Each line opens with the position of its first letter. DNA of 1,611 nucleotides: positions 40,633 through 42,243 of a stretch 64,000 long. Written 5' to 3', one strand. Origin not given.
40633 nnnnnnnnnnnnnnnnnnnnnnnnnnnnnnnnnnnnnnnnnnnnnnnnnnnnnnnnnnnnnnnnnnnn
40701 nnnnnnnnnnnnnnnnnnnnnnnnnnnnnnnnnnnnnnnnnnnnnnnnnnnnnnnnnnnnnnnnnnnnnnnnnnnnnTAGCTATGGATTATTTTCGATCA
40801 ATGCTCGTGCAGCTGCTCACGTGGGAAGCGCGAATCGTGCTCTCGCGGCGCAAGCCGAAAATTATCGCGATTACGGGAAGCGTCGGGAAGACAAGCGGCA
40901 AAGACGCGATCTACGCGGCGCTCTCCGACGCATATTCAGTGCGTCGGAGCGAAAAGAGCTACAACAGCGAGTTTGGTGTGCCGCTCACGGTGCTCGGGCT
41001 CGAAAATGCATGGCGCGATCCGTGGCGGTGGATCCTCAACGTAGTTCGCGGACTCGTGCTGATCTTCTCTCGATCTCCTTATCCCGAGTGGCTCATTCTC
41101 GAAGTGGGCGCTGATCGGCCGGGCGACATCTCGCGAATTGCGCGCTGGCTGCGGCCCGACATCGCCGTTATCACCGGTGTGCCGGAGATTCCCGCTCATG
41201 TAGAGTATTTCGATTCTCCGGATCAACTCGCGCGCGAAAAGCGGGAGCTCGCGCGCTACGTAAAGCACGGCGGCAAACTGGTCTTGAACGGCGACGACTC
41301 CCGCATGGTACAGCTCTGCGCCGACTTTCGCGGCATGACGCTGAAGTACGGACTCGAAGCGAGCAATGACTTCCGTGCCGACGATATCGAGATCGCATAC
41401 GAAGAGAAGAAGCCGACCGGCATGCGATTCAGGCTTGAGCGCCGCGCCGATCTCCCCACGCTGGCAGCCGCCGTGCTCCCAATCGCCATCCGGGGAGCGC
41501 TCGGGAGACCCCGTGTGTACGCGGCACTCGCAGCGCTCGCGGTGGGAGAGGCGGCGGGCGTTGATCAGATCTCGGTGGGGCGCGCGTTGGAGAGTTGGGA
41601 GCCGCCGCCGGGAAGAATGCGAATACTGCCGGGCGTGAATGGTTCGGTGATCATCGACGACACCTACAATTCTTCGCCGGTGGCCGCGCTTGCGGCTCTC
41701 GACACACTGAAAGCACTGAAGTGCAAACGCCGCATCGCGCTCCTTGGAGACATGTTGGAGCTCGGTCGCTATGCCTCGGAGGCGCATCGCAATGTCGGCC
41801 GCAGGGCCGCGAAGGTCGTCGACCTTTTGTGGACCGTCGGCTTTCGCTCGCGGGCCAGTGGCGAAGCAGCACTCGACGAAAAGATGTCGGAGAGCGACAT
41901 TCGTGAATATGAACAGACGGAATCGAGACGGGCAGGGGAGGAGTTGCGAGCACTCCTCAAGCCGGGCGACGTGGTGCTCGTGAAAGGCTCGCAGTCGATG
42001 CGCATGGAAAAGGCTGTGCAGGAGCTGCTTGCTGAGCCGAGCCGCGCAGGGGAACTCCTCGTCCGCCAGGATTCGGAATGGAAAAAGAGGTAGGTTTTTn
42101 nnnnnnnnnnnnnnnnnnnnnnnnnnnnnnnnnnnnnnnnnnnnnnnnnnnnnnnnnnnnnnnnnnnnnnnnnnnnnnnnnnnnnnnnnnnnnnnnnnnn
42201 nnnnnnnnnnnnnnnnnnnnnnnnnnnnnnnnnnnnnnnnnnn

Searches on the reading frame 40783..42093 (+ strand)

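Call 51: search_protein_families(library=pfam, proteins=[window:40783-42093:+], max_evalue=0.00001)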
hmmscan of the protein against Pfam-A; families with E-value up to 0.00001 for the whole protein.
window:40783-42093:+ (436 aa): 2 families
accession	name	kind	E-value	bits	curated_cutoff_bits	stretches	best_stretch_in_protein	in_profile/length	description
PF08245.18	Mur_ligase_M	-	3.2e-20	73.4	24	1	102-211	58-168/200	Mur ligase middle domain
PF02875.26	Mur_ligase_C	-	8e-20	72.4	28.4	1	277-403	1-126/127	Mur ligase, glutamate ligase domain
